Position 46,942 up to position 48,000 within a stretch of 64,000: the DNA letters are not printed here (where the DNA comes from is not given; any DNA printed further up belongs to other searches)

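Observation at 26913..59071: Complete HrcA regulon in one window, driven by a variant CIRCE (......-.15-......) with non-canonical inner arms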

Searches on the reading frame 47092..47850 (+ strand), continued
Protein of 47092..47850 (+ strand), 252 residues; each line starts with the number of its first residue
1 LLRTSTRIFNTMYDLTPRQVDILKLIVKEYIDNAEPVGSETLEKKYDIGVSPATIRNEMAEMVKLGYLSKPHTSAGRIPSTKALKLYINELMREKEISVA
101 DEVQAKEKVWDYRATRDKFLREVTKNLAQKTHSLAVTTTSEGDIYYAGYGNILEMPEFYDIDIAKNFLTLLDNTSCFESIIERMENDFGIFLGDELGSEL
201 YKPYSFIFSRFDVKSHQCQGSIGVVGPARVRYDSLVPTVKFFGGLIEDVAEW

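Call 44: search_protein_representatives(protein=window:47125-47847:+)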
Query: 241 residues. Proteins with E-value up to 0.001 (for the whole library): 9773; up to 1e-10: 6531; up to 1e-30: 176. The best 150 are listed.
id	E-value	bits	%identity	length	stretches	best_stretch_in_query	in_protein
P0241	2.1e-67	243.6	48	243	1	1-238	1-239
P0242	2.7e-66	240.0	49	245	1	1-238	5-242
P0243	1.4e-65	237.6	47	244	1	3-238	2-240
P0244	9.3e-65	234.9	48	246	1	1-238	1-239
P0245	5.1e-62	225.9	46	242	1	1-239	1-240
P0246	3.1e-61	223.4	43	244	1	4-239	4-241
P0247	2.0e-60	220.7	60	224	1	1-163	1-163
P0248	1.4e-58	214.7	46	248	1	1-238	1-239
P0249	1.4e-55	204.9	47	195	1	49-240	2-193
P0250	2.8e-54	200.6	71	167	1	1-129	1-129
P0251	1.7e-53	198.0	44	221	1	21-237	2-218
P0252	2.7e-52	194.1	41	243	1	1-238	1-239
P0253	5.1e-52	193.2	40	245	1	4-237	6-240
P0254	6.7e-52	192.8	43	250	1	3-239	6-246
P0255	7.4e-52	192.7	42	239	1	1-238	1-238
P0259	1.5e-47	178.6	38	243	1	3-241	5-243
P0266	6.4e-40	153.6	41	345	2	3-127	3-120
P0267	9.5e-40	153.1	39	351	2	3-133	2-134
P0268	7.8e-39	150.1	33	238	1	4-241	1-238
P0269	1.0e-38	149.7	37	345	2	5-125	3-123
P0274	4.4e-37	144.4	32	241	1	4-238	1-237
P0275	4.9e-37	144.2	35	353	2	4-139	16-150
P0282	2.0e-35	139.0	33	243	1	3-232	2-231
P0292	7.8e-35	137.0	35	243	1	4-239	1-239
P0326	2.3e-33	132.2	33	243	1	4-238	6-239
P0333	5.2e-33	131.0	34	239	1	4-235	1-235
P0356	3.7e-32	128.3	29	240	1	4-235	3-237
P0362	5.4e-32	127.7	32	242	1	2-230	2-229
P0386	2.0e-31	125.8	32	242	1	3-232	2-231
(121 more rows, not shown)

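Call 52: predict_structure(alignment_id=A3)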
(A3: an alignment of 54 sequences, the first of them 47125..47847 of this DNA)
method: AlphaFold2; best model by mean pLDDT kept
length: 241 residues; sequences in the alignment: 54
mean_pLDDT: 94.8   pTM: 0.90
mean pLDDT of the five models: 94.8, 94.3, 93.9, 93.9, 93.8
residues with pLDDT >= 90: 221; 70-90: 17; 50-70: 3; < 50: 0
segments of 3 or more residues with pLDDT < 50: none
pLDDT, mean of each block of 10 residues (from residue 1): 92 97 94 96 97 95 86 97 97 97 97 98 96 96 91 92 90 95 91 96 92 96 98 97 90
secondary structure, 60 per line:
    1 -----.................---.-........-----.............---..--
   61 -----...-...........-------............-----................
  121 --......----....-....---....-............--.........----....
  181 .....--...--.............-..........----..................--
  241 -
elements in order: H6-22 H28-35 H41-53 E66-68 H70-80 H88-99 H105-120 E123-128 E133-136 H138-141 H145-148 H150-161 H164-172 E177-181 H182-185 E193-202 E207-216 H221-238

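Call 54: fold_search(model_id=the predicted structure, library=pdb)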
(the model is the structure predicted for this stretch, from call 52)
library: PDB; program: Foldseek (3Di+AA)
matches with E <= 10: 1086; with E <= 0.001: 38
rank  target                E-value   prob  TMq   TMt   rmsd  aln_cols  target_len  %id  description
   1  1stz_B                2.3e-12  1.00  0.78  0.61   5.2       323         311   18  Crystal structure of a hypothetical protein at 2.2 A resolution (released 2004-08-24)
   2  1stz_A                5.1e-12  1.00  0.80  0.60   5.1       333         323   18  Crystal structure of a hypothetical protein at 2.2 A resolution (released 2004-08-24)
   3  5y6i_A                3.8e-06  1.00  0.28  0.28  17.4       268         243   11  Crystal structure of Pseudomonas aeruginosa HmgR (released 2018-08-15)
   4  8eju_B                6.1e-06  1.00  0.29  0.27  16.1       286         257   12  The crystal structure of Pseudomonas putida PcaR (released 2024-03-20)
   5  2ia2_A                7.3e-06  1.00  0.32  0.31  18.9       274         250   14  The crystal structure of a putative transcriptional regulator RHA06195 from Rhodococcus sp. RHA1 (released 2006-10-10)
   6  5whm_C                7.7e-06  1.00  0.33  0.31  17.6       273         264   13  Crystal Structure of IclR Family Transcriptional Regulator from Brucella abortus (released 2017-08-23)
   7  3r4k_A                8.1e-06  1.00  0.34  0.33  17.6       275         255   12  Crystal structure of a putative ICLR transcriptional regulator (TM1040_3717) from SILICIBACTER SP. TM1040 at 2.46 A re (released 2011-04-13)
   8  8ejv_B                9.7e-06  1.00  0.34  0.33  18.0       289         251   13  The crystal structure of Pseudomonas putida PcaR in complex with succinate (released 2024-03-20)
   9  2o0y_D                1.0e-05  1.00  0.32  0.31  17.9       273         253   12  Crystal structure of putative transcriptional regulator RHA1_ro06953 (IclR-family) from Rhodococcus sp. (released 2006-12-26)
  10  5whm_A                1.2e-05  1.00  0.32  0.30  18.4       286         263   14  Crystal Structure of IclR Family Transcriptional Regulator from Brucella abortus (released 2017-08-23)
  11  8eju_A                1.3e-05  1.00  0.32  0.30  16.8       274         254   15  The crystal structure of Pseudomonas putida PcaR (released 2024-03-20)
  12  2ia2_C                1.5e-05  1.00  0.32  0.31  16.6       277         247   15  The crystal structure of a putative transcriptional regulator RHA06195 from Rhodococcus sp. RHA1 (released 2006-10-10)
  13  3r4k_B                1.6e-05  1.00  0.33  0.31  18.0       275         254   12  Crystal structure of a putative ICLR transcriptional regulator (TM1040_3717) from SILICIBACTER SP. TM1040 at 2.46 A re (released 2011-04-13)
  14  8ejv_A                1.8e-05  1.00  0.33  0.31  17.1       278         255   15  The crystal structure of Pseudomonas putida PcaR in complex with succinate (released 2024-03-20)
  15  9e6a_D                1.9e-05  1.00  0.35  0.33  17.5       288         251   12  Pseudomonas putida KT2440 IclR-type transcription factor (PP_2609) (released 2025-11-12)
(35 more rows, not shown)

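Call 60: search_protein_families(library=ncbifam, proteins=[window:47125-47847:+], max_evalue=0.001)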
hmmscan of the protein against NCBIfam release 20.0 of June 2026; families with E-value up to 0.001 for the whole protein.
window:47125-47847:+ (241 aa): 2 families
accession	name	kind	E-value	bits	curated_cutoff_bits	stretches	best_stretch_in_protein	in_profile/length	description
TIGR00331.1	hrcA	equivalog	1.9e-55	188.8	197.2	2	5-128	1-125/338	heat-inducible transcriptional repressor HrcA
NF003033.0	PRK03911.1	equivalog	3.8e-19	69.4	248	1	10-95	9-95/264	HrcA family transcriptional regulator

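Call 71: list_cluster_members(proteins=[P0268, P0274, P0282, P0292, P0326, P0333, P0356, P0362, P0386, P0259])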
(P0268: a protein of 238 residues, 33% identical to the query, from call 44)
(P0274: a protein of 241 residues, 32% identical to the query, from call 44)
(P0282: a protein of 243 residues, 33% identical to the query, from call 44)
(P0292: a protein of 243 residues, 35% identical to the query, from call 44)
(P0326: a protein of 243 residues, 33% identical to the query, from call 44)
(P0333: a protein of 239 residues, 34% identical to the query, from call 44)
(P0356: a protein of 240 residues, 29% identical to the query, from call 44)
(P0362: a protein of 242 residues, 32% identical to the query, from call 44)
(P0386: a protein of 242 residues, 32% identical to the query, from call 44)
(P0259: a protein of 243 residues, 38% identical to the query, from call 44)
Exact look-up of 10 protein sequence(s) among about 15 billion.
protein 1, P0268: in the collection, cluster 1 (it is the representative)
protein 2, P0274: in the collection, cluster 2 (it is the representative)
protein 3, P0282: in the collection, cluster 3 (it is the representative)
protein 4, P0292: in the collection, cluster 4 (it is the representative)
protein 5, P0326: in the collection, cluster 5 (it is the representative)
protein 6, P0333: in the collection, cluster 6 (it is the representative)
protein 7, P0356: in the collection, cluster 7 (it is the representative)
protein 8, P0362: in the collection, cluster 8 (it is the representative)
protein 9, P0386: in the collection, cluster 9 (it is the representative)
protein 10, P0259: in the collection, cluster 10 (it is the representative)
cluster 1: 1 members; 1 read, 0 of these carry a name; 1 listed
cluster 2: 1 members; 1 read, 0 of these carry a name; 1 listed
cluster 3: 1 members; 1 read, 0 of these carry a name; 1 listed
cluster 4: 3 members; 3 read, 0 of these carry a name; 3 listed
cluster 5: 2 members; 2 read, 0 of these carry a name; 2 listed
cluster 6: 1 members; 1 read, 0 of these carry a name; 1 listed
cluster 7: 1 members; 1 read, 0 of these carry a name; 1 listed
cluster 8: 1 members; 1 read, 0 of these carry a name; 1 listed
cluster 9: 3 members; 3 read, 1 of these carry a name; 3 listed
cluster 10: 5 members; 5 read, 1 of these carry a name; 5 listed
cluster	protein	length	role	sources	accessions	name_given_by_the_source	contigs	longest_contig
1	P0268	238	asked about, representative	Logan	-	-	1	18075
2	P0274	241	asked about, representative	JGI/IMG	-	-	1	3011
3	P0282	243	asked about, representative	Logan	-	-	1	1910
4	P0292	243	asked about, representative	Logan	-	-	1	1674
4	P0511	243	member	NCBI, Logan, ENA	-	-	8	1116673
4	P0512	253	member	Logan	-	-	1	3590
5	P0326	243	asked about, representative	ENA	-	-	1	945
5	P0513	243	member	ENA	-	-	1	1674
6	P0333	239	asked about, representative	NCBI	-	-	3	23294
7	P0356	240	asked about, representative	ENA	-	-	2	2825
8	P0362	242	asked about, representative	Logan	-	-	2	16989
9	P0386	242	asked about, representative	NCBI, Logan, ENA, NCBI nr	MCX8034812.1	MAG: hypothetical protein N3A71_00790 [Candidatus Dojkabacteria bacterium] | hypothetical protein [Candidatus Dojkabacteria bacterium]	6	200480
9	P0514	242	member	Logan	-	-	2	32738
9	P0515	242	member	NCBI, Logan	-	-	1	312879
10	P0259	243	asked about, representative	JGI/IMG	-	-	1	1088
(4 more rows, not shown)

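Call 72: find_encoding_contigs(protein=P0386, flank=6000, max_places=1)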
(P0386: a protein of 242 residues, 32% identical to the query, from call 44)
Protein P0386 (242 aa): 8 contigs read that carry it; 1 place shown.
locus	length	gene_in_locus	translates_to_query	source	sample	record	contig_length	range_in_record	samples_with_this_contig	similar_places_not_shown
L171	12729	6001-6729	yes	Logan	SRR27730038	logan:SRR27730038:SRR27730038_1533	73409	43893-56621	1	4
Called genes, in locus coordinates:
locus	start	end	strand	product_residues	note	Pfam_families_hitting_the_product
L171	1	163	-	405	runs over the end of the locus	PF03952:Enolase_N, PF00113:Enolase_C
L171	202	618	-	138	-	-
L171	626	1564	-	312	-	PF01699:Na_Ca_ex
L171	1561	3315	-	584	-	PF00133:tRNA-synt_1, PF09334:tRNA-synt_1g, PF19303:Anticodon_3 (weak)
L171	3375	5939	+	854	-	PF01624:MutS_I, PF05192:MutS_III, PF05190:MutS_IV, PF00488:MutS_V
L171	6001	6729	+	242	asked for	PF01628:HrcA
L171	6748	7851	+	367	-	PF00403:HMA, PF02683:DsbD_TM (faint), PF13386:DsbD_2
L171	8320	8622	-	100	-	-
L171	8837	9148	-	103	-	-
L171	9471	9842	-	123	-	-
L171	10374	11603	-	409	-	PF03952:Enolase_N, PF00113:Enolase_C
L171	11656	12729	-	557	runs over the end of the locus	PF03816:LytR_cpsA_psr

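Call 83: find_encoding_contigs(protein=P0266, flank=3000, max_places=1)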
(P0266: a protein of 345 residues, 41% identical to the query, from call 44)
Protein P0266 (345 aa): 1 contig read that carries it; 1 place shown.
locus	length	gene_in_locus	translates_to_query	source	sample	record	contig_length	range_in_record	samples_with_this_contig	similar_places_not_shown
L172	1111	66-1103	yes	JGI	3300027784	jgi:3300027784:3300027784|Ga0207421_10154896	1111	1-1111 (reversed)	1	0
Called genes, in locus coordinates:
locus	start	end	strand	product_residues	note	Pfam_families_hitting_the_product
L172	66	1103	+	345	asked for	PF03444:WHD_HrcA (weak), PF01628:HrcA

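Call 84: find_encoding_contigs(protein=P0267, flank=3000, max_places=1)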
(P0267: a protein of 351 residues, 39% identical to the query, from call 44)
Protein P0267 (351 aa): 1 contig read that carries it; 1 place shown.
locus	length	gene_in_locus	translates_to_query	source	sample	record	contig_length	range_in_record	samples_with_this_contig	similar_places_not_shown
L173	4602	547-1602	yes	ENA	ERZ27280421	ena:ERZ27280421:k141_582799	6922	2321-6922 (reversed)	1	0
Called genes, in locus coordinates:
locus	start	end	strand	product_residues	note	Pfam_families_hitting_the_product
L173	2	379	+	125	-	?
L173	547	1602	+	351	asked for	PF01628:HrcA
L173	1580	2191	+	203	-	PF01025:GrpE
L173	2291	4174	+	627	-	PF00012:HSP70, PF06723:MreB_Mbl, PF00012:HSP70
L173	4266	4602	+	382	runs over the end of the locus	PF00226:DnaJ, PF01556:DnaJ_C, PF27659:CHP02642 (faint), PF00684:DnaJ_CXXCXGXG, PF15777:Anti-TRAP (faint)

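Call 85: find_encoding_contigs(protein=P0269, flank=3000, max_places=1)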
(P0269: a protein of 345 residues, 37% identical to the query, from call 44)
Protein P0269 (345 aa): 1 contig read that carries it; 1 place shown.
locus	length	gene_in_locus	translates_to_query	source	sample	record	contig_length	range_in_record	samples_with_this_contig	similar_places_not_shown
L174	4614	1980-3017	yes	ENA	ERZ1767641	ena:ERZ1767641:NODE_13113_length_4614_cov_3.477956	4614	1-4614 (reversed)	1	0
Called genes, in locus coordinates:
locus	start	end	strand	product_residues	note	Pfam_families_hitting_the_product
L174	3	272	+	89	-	?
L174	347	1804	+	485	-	PF13570:Beta-prop_ACSF4 (faint), PF13360:PQQ_2 (weak)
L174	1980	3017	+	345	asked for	PF01628:HrcA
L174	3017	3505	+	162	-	PF01025:GrpE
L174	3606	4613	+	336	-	?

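Call 86: find_encoding_contigs(protein=P0275, flank=3000, max_places=1)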
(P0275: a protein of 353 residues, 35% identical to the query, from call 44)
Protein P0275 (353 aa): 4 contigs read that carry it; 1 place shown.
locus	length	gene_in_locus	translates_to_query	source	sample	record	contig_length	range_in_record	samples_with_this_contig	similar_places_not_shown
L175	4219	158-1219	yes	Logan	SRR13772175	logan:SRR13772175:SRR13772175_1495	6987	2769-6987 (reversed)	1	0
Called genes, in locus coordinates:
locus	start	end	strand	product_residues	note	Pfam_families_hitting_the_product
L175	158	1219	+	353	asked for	PF01628:HrcA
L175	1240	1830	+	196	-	PF01025:GrpE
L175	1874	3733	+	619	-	PF00012:HSP70, PF06723:MreB_Mbl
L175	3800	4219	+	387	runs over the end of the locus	PF00226:DnaJ, PF01556:DnaJ_C, PF00684:DnaJ_CXXCXGXG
